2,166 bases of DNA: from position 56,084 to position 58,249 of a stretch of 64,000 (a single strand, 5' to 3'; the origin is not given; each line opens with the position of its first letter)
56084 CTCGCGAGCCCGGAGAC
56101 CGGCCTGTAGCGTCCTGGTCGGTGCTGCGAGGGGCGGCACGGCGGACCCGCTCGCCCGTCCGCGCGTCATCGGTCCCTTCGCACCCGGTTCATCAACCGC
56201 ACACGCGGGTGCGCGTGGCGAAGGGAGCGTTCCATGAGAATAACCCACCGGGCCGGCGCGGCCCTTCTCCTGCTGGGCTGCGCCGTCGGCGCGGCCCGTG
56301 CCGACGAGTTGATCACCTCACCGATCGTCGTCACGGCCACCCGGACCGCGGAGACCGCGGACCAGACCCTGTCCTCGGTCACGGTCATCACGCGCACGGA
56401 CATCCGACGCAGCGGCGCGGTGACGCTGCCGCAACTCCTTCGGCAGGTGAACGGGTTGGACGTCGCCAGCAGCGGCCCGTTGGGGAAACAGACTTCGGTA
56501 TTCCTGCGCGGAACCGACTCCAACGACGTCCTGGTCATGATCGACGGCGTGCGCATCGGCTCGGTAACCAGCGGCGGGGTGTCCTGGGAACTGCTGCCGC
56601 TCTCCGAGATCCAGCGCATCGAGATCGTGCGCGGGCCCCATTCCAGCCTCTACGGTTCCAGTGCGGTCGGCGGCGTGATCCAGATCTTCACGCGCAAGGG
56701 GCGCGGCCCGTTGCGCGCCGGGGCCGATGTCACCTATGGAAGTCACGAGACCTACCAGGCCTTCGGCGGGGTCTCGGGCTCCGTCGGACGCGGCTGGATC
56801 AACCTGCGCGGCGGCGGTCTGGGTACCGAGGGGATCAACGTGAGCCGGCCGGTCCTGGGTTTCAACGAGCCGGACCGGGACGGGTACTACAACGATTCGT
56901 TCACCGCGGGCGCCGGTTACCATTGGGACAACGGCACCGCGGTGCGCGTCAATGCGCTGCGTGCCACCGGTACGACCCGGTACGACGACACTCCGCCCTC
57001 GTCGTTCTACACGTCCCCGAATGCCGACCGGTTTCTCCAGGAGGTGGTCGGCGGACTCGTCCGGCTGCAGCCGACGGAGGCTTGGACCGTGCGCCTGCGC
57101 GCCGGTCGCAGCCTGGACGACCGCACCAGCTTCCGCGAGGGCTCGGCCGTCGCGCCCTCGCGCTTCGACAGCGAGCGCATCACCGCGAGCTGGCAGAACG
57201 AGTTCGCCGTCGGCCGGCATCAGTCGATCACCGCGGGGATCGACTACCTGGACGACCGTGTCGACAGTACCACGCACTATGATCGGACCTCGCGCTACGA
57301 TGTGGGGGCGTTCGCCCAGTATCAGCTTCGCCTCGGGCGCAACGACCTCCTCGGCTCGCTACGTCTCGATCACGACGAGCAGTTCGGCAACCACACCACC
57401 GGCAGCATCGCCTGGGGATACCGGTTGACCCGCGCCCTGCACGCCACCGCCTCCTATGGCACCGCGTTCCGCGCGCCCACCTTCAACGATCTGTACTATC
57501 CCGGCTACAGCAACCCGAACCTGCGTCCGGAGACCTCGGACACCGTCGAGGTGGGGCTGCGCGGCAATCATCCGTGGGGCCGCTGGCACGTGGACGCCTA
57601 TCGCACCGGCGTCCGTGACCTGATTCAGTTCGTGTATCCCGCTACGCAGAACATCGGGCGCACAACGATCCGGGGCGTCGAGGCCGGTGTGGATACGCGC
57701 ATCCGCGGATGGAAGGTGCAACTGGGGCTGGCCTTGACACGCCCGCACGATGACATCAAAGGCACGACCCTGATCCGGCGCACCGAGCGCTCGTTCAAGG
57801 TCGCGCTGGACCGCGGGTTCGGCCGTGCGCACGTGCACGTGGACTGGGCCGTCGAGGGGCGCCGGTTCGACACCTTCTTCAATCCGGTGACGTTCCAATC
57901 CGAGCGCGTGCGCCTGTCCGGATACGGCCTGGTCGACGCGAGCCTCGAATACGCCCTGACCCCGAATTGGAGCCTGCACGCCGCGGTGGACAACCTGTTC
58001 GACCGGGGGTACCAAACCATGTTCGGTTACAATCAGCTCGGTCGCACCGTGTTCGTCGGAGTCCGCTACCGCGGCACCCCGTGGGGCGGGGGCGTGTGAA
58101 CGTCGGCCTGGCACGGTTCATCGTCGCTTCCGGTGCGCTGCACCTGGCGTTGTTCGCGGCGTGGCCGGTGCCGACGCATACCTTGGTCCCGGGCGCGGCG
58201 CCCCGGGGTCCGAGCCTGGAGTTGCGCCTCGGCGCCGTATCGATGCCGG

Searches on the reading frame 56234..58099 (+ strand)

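Call 29: search_protein_families(library=pfam, proteins=[window:56234-58099:+], max_evalue=0.00001)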
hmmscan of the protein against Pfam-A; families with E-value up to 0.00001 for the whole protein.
window:56234-58099:+ (621 aa): 3 families
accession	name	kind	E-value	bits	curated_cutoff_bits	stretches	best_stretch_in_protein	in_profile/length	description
PF00593.30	TonB_dep_Rec_b-barrel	-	1e-45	157.8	27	1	189-588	33-436/436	TonB dependent receptor-like, beta-barrel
PF07715.20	Plug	-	8e-28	97.5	23.9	1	43-148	3-107/107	TonB-dependent Receptor Plug Domain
PF14905.12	OMP_b-brl_3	-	7.2e-07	29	27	0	417-595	200-380/408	Outer membrane protein beta-barrel family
